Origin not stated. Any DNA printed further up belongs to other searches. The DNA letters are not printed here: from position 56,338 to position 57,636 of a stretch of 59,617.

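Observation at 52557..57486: ABC importer joined in one operon to a split ThDP decarboxylase (ComD/ComE- or phosphonopyruvate-decarboxylase-like), with no known partner enzymes nearby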

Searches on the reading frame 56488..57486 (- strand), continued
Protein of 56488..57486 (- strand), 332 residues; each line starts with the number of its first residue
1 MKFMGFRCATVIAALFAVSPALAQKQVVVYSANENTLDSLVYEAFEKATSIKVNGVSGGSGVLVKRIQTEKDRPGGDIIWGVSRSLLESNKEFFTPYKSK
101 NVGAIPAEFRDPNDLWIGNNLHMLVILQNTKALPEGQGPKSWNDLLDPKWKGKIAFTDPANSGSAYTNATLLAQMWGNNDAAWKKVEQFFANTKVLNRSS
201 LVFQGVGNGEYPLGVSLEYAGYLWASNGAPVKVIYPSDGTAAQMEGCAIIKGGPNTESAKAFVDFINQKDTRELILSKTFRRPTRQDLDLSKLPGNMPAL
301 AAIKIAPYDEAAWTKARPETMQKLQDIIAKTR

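Call 77: get_annotated_region(hit=H43, flank=8000)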
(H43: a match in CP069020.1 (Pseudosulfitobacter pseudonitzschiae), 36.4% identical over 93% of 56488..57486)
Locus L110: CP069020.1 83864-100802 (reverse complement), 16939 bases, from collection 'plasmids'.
description: Pseudosulfitobacter pseudonitzschiae strain SM26-46 plasmid P3, complete sequence
organism: Pseudosulfitobacter pseudonitzschiae (NCBI taxid 1402135)
taxonomy: Bacteria; Pseudomonadota; Alphaproteobacteria; Rhodobacterales; Roseobacteraceae; Pseudosulfitobacter; Pseudosulfitobacter pseudonitzschiae
host: -; source: Skeletonema menzelii,The surface seawater at the Pearl River Estuary; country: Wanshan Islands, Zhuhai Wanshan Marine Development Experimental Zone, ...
typing (MOB-suite, as given by PLSDB): non-mobilizable
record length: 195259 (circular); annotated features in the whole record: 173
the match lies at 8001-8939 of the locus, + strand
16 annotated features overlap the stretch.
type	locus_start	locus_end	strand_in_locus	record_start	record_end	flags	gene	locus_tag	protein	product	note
CDS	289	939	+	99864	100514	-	bdcA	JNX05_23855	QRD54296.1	SDR family oxidoreductase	-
CDS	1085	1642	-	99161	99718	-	-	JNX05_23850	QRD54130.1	TetR/AcrR family transcriptional regulator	-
CDS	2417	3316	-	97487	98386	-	-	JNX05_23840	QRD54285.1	LysR family transcriptional regulator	-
CDS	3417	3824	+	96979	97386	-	-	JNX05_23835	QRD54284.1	RidA family protein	-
CDS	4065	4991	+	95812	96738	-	-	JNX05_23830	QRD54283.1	LysR family transcriptional regulator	-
CDS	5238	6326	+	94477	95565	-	-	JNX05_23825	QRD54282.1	ABC transporter ATP-binding protein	-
CDS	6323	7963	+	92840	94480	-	-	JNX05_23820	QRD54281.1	iron ABC transporter permease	-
CDS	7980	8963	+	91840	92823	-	-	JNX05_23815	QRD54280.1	extracellular solute-binding protein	-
CDS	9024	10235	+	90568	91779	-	-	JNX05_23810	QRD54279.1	pyridoxal phosphate-dependent aminotransferase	-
CDS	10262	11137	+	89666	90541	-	-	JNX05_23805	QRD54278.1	isocitrate lyase/phosphoenolpyruvate mutase family protein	-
CDS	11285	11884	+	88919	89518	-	-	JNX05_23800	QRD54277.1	metallophosphoesterase family protein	-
CDS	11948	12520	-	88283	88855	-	-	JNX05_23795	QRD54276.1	TetR/AcrR family transcriptional regulator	-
CDS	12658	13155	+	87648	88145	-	-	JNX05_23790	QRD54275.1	(2Fe-2S)-binding protein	-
CDS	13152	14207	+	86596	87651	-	-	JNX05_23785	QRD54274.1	xanthine dehydrogenase family protein subunit M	-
CDS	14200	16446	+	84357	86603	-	-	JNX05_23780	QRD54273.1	xanthine dehydrogenase family protein molybdopterin-binding subunit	-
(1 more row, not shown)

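Call 82: search_protein_families(library=ncbifam, max_evalue=1e-25, proteins=[L109:11656-12897:+, L110:9024-10235:+, L109:12942-13814:+, L110:10262-11137:+, L109:7929-8909:+, L110:7980-8963:+, L109:10001-11659:+, L109:8940-10004:+])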
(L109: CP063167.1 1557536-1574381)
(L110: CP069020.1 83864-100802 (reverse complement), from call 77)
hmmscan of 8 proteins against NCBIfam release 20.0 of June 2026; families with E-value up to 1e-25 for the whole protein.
L109:11656-12897:+ (413 aa): 42 families (the best 25 are shown)
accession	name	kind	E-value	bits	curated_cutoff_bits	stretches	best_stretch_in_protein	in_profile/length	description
NF004769.0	PRK06107.1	equivalog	1.6e-157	524.4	617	1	17-412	6-401/402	aspartate transaminase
NF041091.1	asp_aminotase_Arch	equivalog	8.6e-99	330.9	550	1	24-406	7-372/376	aspartate aminotransferase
NF041364.1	GntC_guanitoxin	equivalog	9.6e-85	284.6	415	1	47-406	1-354/356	guanitoxin biosynthesis PLP-dependent (S)-gamma-hydroxy-L-arginine cyclodehydratase GntC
NF005817.0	PRK07683.1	equivalog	2.6e-80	270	575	1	38-406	22-378/387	aminotransferase A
NF005816.0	PRK07682.1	equivalog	3.2e-80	269.6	620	1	17-406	6-380/390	aminotransferase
NF004770.0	PRK06108.1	subfamily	1.3e-79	267.9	422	1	18-407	14-390/396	pyridoxal phosphate-dependent aminotransferase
NF005601.0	PRK07337.1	equivalog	6.9e-70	236.1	496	1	17-408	8-391/394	pyridoxal phosphate-dependent aminotransferase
NF005588.0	PRK07309.1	equivalog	4.4e-68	230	576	1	45-406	31-383/391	pyridoxal phosphate-dependent aminotransferase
NF004975.0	PRK06348.1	equivalog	1.2e-67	228.6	549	1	35-406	20-380/384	pyridoxal phosphate-dependent aminotransferase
NF006488.0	PRK08912.1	equivalog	7.4e-61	206.2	498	1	32-409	19-384/387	aminotransferase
NF006229.0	PRK08361.1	equivalog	9.4e-61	205.9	624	1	16-409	9-388/391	aspartate aminotransferase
NF006514.0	PRK08960.1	equivalog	2.3e-60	204.5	554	1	18-408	6-384/388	pyridoxal phosphate-dependent aminotransferase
NF006230.0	PRK08363.1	equivalog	4e-60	203.7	534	1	28-406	14-389/398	alanine aminotransferase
NF005855.0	PRK07777.1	equivalog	7.2e-60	203.3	553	1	31-407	20-386/391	pyridoxal phosphate-dependent aminotransferase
NF006569.0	PRK09082.1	subfamily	5.9e-59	200.1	420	1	32-406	23-384/386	methionine aminotransferase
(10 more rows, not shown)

L110:9024-10235:+ (403 aa): 43 families (the best 25 are shown)
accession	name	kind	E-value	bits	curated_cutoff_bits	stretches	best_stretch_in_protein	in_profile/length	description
NF004769.0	PRK06107.1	equivalog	2.8e-157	523.6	617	1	4-399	6-401/402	aspartate transaminase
NF041091.1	asp_aminotase_Arch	equivalog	6.5e-113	377.4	550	1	6-392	2-371/376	aspartate aminotransferase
NF005816.0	PRK07682.1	equivalog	1.2e-86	290.8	620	1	4-399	6-386/390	aminotransferase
NF041364.1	GntC_guanitoxin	equivalog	5e-85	285.5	415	1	34-391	1-352/356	guanitoxin biosynthesis PLP-dependent (S)-gamma-hydroxy-L-arginine cyclodehydratase GntC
NF005817.0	PRK07683.1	equivalog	1.2e-84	284.3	575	1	27-396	24-381/387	aminotransferase A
NF004770.0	PRK06108.1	subfamily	2.9e-77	260.1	422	1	9-392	18-388/396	pyridoxal phosphate-dependent aminotransferase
NF004975.0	PRK06348.1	equivalog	7.3e-76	255.6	549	1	11-389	9-376/384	pyridoxal phosphate-dependent aminotransferase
NF006229.0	PRK08361.1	equivalog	1.7e-73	247.9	624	1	31-398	33-390/391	aspartate aminotransferase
NF005601.0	PRK07337.1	equivalog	2.8e-73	247.3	496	1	4-394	8-390/394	pyridoxal phosphate-dependent aminotransferase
NF005588.0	PRK07309.1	equivalog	3.6e-72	243.4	576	1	32-392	31-382/391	pyridoxal phosphate-dependent aminotransferase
NF006569.0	PRK09082.1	subfamily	1.5e-69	235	420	1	3-390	7-381/386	methionine aminotransferase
NF005855.0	PRK07777.1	equivalog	2.6e-68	231.1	553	1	24-371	21-358/391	pyridoxal phosphate-dependent aminotransferase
NF006514.0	PRK08960.1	equivalog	7.6e-65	219.2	554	1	4-396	5-385/388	pyridoxal phosphate-dependent aminotransferase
NF005744.0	PRK07568.1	subfamily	9.8e-65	218.9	389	1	4-401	3-395/398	pyridoxal phosphate-dependent aminotransferase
NF006230.0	PRK08363.1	equivalog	1.2e-64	218.5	534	1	17-389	16-385/398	alanine aminotransferase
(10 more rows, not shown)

L109:12942-13814:+ (290 aa): 5 families
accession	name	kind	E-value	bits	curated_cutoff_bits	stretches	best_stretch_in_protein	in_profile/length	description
TIGR02321.1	Pphn_pyruv_hyd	equivalog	1.4e-194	644.7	374.4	1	1-290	1-290/290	phosphonopyruvate hydrolase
TIGR02320.1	PEP_mutase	equivalog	1.9e-82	276.5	319.55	1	7-279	1-283/284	phosphoenolpyruvate mutase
TIGR02317.1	prpB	equivalog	4.9e-46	157.2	354.4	1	4-271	2-265/285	methylisocitrate lyase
NF008455.0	PRK11320.1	equivalog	6.3e-39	134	353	1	3-266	7-267/295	methylisocitrate lyase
TIGR02319.1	CPEP_Pphonmut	equivalog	1.2e-29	103.4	420.05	1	2-288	3-289/294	carboxyvinyl-carboxyphosphonate phosphorylmutase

L110:10262-11137:+ (291 aa): 5 families
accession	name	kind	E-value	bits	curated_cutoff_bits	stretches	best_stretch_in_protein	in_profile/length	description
TIGR02321.1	Pphn_pyruv_hyd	equivalog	2.1e-111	371.7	374.4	1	5-290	4-289/290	phosphonopyruvate hydrolase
TIGR02320.1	PEP_mutase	equivalog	1.1e-85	287.1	319.55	1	8-279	1-282/284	phosphoenolpyruvate mutase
TIGR02317.1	prpB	equivalog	4.4e-48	163.9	354.4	1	6-284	3-277/285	methylisocitrate lyase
NF008455.0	PRK11320.1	equivalog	1.2e-39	136.3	353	1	6-274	9-274/295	methylisocitrate lyase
TIGR02319.1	CPEP_Pphonmut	equivalog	6.3e-32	111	420.05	1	5-291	5-291/294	carboxyvinyl-carboxyphosphonate phosphorylmutase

L109:7929-8909:+ (326 aa): 2 families
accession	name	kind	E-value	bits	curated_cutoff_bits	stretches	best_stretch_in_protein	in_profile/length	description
TIGR03261.1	phnS2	equivalog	1.9e-33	116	392.75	1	13-323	11-329/334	putative 2-aminoethylphosphonate ABC transporter substrate-binding protein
NF011620.1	PRK15046.1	equivalog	3.5e-28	98.3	310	1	7-321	8-334/334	2-aminoethylphosphonate ABC transporter substrate-binding protein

L110:7980-8963:+ (327 aa): 3 families
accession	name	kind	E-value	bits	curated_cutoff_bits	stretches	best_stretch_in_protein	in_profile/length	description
TIGR03261.1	phnS2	equivalog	6.6e-37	127.3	392.75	1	12-324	7-327/334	putative 2-aminoethylphosphonate ABC transporter substrate-binding protein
NF011620.1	PRK15046.1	equivalog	4.8e-28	97.9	310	1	7-309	5-319/334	2-aminoethylphosphonate ABC transporter substrate-binding protein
TIGR03227.1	PhnS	equivalog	5.6e-26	91.3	395.3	0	7-287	15-305/360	2-aminoethylphosphonate ABC transporter substrate-binding protein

L109:10001-11659:+ (552 aa): 8 families
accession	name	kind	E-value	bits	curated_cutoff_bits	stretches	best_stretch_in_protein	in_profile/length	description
TIGR03262.1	PhnU2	equivalog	9.2e-58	196.2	593.25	1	16-536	7-525/546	putative 2-aminoethylphosphonate ABC transporter permease subunit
TIGR01581.1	Mo_ABC_porter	hypoth_equivalog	5.2e-39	134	210.3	0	350-535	23-221/225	ABC transporter permease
TIGR02141.1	modB_ABC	equivalog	1.3e-38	132.7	182.6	0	353-543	3-205/208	molybdate ABC transporter permease subunit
TIGR00969.1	3a0106s02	subfamily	4.9e-31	108.2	240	0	18-268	22-266/272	sulfate ABC transporter permease subunit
NF040839.1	tungstate_WtpB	equivalog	2.5e-29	102.7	340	0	349-544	45-248/251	tungstate ABC transporter permease WtpB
NF011624.0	PRK15050.1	equivalog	1e-27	97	247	0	11-243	23-259/297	2-aminoethylphosphonate ABC transporter permease subunit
TIGR03255.1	PhnV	equivalog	7e-27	94.8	358.7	0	294-534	13-256/270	2-aminoethylphosphonate ABC transport system, membrane component PhnV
NF006939.0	PRK09421.1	equivalog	7.4e-26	91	262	0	70-220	18-167/230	molybdate ABC transporter permease subunit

L109:8940-10004:+ (354 aa): 114 families (the best 25 are shown)
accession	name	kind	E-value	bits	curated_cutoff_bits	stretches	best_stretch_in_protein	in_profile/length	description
TIGR03265.1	PhnT2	equivalog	1.1e-97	327.5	457.7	1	3-331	5-330/353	putative 2-aminoethylphosphonate ABC transporter ATP-binding protein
TIGR01187.1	potA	subfamily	1.6e-93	313.3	355.6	1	33-350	1-323/325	polyamine ABC transporter ATP-binding protein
NF006987.0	PRK09452.1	equivalog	1.5e-88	297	482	1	3-307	18-324/378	spermidine/putrescine ABC transporter ATP-binding protein PotA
NF043075.1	MMSYN1_0197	equivalog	9.5e-88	294.4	550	1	5-318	5-310/341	spermidine/putrescine ABC transporter ATP-binding protein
TIGR03258.1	PhnT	equivalog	8.2e-83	278.4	499.15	1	3-344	9-349/359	2-aminoethylphosphonate ABC transport system ATP-binding subunit PhnT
NF008653.0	PRK11650.1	subfamily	1.7e-82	277.3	432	1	2-344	3-339/357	sn-glycerol-3-phosphate ABC transporter ATP-binding protein UgpC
NF008513.0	PRK11432.1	equivalog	1.4e-79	267.6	496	1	4-240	8-244/351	ferric ABC transporter ATP-binding protein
TIGR00968.1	3a0106s01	subfamily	5.2e-79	265.1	342.75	1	6-237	4-235/237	sulfate ABC transporter ATP-binding protein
NF008621.0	PRK11607.1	equivalog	5.3e-76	255.9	613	1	7-350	24-373/377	putrescine ABC transporter ATP-binding subunit PotG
NF040840.2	tungstate_WtpC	equivalog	5.5e-76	256.1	440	1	20-317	18-312/347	tungstate ABC transporter ATP-binding protein WtpC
NF008105.0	PRK10851.1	equivalog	3e-72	243.3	502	1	1-239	1-243/362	sulfate/thiosulfate ABC transporter ATP-binding protein CysA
NF008233.0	PRK11000.1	equivalog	2.9e-70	236.9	568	1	2-336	3-336/369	maltose/maltodextrin ABC transporter ATP-binding protein MalK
NF040933.2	ABC_arch_GlcV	equivalog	6.8e-69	232.4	450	1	18-242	22-251/357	glucose ABC transporter ATP-binding protein GlcV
TIGR01186.1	proV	subfamily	9.2e-62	209.2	326.6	1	14-240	5-237/363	betaine/proline/choline family ABC transporter ATP-binding protein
TIGR03005.1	ectoine_ehuA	equivalog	2e-54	184.5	345.4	1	3-227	1-241/252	ectoine/hydroxyectoine ABC transporter ATP-binding protein EhuA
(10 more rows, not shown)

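Call 96: find_homologous_proteins(query=window:56488-57486:-, max_evalue=1e-40)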
Query window:56488-57486:- (332 aa): 1475 proteins with E <= 1e-40 among 2986 candidates; the best 120 are listed.
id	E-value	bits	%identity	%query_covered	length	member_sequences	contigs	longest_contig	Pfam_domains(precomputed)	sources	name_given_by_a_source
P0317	3.7e-215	731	97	100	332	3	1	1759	PF13531.12,PF13416.12,PF13343.12,PF01547.31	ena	-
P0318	1.6e-197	673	91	100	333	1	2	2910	PF13531.12,PF13416.12,PF13343.12,PF01547.31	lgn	-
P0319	1.1e-196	670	90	100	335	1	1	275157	PF13531.12,PF13416.12,PF13343.12,PF01547.31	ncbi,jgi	jgi:iron(III) transport system substrate-binding protein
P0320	1.0e-195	667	95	94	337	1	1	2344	PF13531.12,PF13416.12,PF13343.12,PF01547.31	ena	-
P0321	6.6e-194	661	89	100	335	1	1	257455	PF13531.12,PF13416.12,PF13343.12,PF01547.31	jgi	jgi:iron(III) transport system substrate-binding protein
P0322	8.8e-193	658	89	100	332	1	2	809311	PF13531.12,PF13416.12,PF13343.12,PF01547.31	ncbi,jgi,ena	-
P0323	3.3e-192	656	88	100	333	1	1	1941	PF13531.12,PF13416.12,PF13343.12,PF01547.31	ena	-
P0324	1.6e-190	650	87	100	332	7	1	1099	PF13531.12,PF13416.12,PF13343.12,PF01547.31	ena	-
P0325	2.1e-170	584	78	98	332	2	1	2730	PF13531.12,PF13416.12,PF13343.12,PF01547.31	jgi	jgi:iron(III) transport system substrate-binding protein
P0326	2.1e-168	578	79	93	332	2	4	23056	PF13531.12,PF13416.12,PF13343.12,PF01547.31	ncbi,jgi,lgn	jgi:iron(III) transport system substrate-binding protein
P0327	7.3e-165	566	76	97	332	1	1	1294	PF13531.12,PF13416.12,PF13343.12,PF01547.31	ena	-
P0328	1.0e-164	565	76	98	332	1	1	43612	PF13531.12,PF13416.12,PF13343.12,PF01547.31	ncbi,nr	ncbi:MAG: extracellular solute-binding protein [Alphaproteobacteria bacterium]|nr:extracellular solu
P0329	2.1e-163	561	77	95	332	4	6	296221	PF13531.12,PF13416.12,PF13343.12,PF01547.31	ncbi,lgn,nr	ncbi:MAG: ABC transporter substrate-binding protein [Alphaproteobacteria bacterium]|nr:ABC transport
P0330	2.6e-162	557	77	93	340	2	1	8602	PF13531.12,PF13416.12,PF13343.12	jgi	jgi:iron(III) transport system substrate-binding protein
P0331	3.5e-162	557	76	93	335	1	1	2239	PF13531.12,PF13416.12,PF13343.12,PF01547.31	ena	-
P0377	8.5e-153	526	67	100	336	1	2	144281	PF13531.12,PF13416.12,PF13343.12,PF01547.31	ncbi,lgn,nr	ncbi:MAG: extracellular solute-binding protein [Betaproteobacteria bacterium]|nr:extracellular solut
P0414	3.4e-150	518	68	98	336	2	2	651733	PF13531.12,PF13416.12,PF13343.12,PF01547.31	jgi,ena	jgi:iron(III) transport system substrate-binding protein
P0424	6.2e-150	517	70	95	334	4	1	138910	PF13531.12,PF13416.12,PF13343.12,PF01547.31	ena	-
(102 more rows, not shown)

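Call 97: find_encoding_contigs(protein=P0329, flank=9000, max_places=3)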
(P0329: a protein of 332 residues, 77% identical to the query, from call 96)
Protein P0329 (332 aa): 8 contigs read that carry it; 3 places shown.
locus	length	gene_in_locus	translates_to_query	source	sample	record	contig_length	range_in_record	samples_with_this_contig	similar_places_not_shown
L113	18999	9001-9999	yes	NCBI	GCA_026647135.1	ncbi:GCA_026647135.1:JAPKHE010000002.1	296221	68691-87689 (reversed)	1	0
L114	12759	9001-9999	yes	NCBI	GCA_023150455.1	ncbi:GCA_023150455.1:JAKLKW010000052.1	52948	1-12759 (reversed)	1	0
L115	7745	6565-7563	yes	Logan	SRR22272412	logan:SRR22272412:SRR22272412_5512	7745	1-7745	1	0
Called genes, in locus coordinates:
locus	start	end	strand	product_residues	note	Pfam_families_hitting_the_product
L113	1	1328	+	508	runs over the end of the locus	PF00149:Metallophos, PF02872:5_nucleotid_C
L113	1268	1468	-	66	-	-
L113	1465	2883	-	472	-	PF01565:FAD_binding_4, PF02913:FAD-oxidase_C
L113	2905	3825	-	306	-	PF00701:DHDPS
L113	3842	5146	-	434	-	PF06808:DctM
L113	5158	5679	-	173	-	PF04290:DctQ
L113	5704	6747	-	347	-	PF03480:DctP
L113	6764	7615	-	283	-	PF00392:GntR, PF07729:FCD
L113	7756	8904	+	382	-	PF01070:FMN_dh, PF00478:IMPDH (faint)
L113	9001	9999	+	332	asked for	PF01547:SBP_bac_1, PF13531:SBP_bac_11, PF13416:SBP_bac_8, PF13343:SBP_bac_6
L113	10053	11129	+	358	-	PF00005:ABC_tran, PF13304:AAA_21 (faint), PF08402:TOBE_2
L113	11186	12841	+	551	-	PF00528:BPD_transp_1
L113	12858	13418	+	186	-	PF02776:TPP_enzyme_N (weak)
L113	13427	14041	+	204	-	PF02775:TPP_enzyme_C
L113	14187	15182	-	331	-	PF00248:Aldo_ket_red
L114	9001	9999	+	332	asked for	PF01547:SBP_bac_1, PF13531:SBP_bac_11, PF13416:SBP_bac_8, PF13343:SBP_bac_6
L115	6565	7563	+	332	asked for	PF01547:SBP_bac_1, PF13531:SBP_bac_11, PF13416:SBP_bac_8, PF13343:SBP_bac_6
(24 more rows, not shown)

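Call 98: find_encoding_contigs(protein=P0377, flank=9000, max_places=2)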
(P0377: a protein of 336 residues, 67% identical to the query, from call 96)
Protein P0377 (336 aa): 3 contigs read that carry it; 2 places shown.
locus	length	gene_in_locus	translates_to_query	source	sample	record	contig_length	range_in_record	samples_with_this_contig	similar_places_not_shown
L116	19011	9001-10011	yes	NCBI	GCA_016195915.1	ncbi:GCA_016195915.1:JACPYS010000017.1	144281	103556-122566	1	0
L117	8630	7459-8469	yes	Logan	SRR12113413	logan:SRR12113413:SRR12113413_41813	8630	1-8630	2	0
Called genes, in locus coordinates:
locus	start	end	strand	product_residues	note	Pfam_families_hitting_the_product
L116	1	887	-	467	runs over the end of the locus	PF00330:Aconitase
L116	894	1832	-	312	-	PF13714:PEP_mutase, PF00463:ICL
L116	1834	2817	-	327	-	PF03401:TctC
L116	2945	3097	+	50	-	-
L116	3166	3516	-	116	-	-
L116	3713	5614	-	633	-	PF00069:Pkinase, PF01636:APH (faint), PF07714:PK_Tyr_Ser-Thr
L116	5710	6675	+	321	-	PF03401:TctC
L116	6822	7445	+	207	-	-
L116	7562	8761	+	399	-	PF02518:HATPase_c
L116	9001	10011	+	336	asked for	PF13531:SBP_bac_11, PF01547:SBP_bac_1, PF13416:SBP_bac_8, PF13343:SBP_bac_6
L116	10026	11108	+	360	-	PF00005:ABC_tran, PF13304:AAA_21 (faint), PF08402:TOBE_2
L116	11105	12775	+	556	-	PF00528:BPD_transp_1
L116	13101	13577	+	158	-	-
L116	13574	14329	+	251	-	PF08861:DUF1828 (weak)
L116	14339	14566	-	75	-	PF13337:BrxL_ATPase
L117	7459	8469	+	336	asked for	PF13531:SBP_bac_11, PF01547:SBP_bac_1, PF13416:SBP_bac_8, PF13343:SBP_bac_6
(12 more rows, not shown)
